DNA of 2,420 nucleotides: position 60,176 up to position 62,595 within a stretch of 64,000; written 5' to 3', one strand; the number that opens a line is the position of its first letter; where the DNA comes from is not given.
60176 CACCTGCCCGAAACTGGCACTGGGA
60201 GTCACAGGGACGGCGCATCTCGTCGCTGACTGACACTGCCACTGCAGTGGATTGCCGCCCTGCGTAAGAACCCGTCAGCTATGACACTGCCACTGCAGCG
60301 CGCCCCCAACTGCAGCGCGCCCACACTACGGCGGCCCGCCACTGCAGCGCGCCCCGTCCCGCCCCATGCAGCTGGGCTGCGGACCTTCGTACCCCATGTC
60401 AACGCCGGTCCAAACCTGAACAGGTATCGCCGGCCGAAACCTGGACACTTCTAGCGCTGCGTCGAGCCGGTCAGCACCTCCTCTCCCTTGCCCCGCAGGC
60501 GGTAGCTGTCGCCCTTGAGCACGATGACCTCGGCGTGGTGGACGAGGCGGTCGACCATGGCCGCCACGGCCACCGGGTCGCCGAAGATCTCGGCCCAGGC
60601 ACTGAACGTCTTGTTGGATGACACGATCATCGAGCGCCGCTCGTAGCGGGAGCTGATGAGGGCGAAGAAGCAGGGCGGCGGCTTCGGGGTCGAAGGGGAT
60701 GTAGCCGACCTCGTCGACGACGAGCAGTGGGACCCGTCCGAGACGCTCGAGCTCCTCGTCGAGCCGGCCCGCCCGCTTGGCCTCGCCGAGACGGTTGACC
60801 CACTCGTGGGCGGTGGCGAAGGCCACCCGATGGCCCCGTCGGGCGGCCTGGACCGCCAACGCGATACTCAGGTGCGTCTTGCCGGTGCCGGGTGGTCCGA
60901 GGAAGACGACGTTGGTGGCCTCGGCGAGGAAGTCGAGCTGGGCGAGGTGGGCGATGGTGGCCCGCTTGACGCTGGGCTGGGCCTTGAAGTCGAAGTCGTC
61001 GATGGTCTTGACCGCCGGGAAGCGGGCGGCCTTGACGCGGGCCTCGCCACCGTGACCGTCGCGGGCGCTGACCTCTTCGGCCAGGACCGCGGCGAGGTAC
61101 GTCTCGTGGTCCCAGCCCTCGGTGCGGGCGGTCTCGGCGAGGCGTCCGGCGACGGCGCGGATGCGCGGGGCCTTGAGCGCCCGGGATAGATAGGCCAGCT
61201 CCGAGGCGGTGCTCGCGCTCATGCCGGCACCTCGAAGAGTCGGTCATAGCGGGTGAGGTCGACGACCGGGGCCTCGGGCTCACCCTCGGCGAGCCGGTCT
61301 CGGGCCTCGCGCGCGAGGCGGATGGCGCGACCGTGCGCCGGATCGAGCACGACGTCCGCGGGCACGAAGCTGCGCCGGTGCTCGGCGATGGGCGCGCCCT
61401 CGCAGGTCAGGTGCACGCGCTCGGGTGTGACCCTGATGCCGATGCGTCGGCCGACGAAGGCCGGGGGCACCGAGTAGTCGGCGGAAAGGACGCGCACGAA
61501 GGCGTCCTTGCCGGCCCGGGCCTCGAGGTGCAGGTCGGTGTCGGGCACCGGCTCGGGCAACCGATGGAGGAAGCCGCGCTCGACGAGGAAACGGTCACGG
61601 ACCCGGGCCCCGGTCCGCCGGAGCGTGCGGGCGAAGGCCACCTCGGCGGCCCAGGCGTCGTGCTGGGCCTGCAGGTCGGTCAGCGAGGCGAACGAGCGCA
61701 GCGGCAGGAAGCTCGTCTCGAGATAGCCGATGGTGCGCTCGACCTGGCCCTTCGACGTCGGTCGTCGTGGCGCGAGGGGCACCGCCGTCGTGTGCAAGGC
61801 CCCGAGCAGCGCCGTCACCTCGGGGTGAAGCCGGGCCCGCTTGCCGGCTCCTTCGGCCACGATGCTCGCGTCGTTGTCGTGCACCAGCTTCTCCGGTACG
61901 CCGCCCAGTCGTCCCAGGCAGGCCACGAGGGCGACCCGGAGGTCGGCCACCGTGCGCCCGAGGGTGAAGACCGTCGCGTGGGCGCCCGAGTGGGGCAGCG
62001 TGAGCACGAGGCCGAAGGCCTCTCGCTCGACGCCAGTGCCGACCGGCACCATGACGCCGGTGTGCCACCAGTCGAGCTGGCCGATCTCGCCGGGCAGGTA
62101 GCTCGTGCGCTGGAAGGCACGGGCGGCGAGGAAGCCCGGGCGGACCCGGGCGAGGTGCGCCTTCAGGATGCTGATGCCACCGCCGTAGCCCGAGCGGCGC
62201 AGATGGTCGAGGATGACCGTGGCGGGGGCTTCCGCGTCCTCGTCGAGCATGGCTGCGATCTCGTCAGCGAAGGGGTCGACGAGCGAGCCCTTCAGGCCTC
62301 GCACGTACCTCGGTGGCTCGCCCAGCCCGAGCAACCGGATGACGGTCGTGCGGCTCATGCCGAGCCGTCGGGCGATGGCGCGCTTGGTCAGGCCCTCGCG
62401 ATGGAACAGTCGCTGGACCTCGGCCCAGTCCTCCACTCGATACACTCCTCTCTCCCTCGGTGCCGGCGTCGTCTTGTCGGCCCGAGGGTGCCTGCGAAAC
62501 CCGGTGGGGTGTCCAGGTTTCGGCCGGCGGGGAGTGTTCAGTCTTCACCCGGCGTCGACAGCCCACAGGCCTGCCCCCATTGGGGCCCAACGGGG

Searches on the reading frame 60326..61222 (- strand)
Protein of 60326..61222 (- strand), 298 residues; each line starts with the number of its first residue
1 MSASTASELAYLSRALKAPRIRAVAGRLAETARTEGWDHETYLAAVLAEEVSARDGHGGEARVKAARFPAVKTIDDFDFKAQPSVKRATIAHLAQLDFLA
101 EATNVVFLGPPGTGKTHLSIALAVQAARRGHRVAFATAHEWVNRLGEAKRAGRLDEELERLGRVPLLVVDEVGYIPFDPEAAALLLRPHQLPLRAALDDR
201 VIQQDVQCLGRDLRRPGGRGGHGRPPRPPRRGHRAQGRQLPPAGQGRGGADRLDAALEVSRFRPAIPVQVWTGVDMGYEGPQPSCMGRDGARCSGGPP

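Call 104: search_protein_families(library=pfam, proteins=[window:60326-61222:-], max_evalue=0.01)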
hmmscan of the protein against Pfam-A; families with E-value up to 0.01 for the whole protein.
window:60326-61222:- (298 aa): 11 families
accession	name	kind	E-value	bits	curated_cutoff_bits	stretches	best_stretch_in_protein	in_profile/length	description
PF01695.23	IstB_IS21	-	2.6e-45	155.2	24.1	1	16-186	6-176/238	IstB-like ATP binding protein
PF00308.24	Bac_DnaA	-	1.5e-05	25.7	23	1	96-175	27-109/162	Bacterial DnaA ATPAse domain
PF02562.22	PhoH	-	6.3e-05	23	27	1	93-131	10-48/205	PhoH-like protein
PF20720.3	nSTAND3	-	0.00017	21.8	27.2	1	94-142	9-58/155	Novel STAND NTPase 3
PF13481.12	AAA_25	-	0.00044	20.4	27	1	92-135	24-65/195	AAA domain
PF13604.12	AAA_30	-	0.00046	20.4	27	1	104-174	20-99/191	AAA domain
PF01656.29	CbiA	-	0.00092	19.6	25.4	1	112-134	9-31/125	CobQ/CobB/MinD/ParA nucleotide binding domain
PF13521.12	AAA_28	-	0.0016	19.1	27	1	105-140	2-34/164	AAA domain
PF06745.19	ATPase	-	0.0043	16.9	26.6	1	101-161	18-77/231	KaiC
PF00004.35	AAA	-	0.0056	17.6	21.2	0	105-142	1-35/131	ATPase family associated with various cellular activities (AAA)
PF13401.12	AAA_22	-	0.006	17.3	27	0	102-137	5-40/130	AAA domain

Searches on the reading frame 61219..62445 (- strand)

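Call 101: search_protein_families(library=pfam, proteins=[window:61219-62445:-], max_evalue=0.001)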
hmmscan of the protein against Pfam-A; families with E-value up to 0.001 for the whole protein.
window:61219-62445:- (408 aa): 5 families
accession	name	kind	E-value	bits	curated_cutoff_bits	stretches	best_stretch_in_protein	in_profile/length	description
PF22483.2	Mu-transpos_C_2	-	7.6e-18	64.4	27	1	296-365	1-70/73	Mu transposase, C-terminal domain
PF13384.12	HTH_23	-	4.1e-05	23.7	24.6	1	3-38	3-37/50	Homeodomain-like domain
PF09339.16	HTH_IclR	-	0.00085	19.5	22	0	15-39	15-39/52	IclR helix-turn-helix domain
PF13551.12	HTH_29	-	0.00096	19.6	28.1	0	15-39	8-33/64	Winged helix-turn helix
PF02796.21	HTH_7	-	0.001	19.6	23.8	0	5-37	9-40/45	Helix-turn-helix domain of resolvase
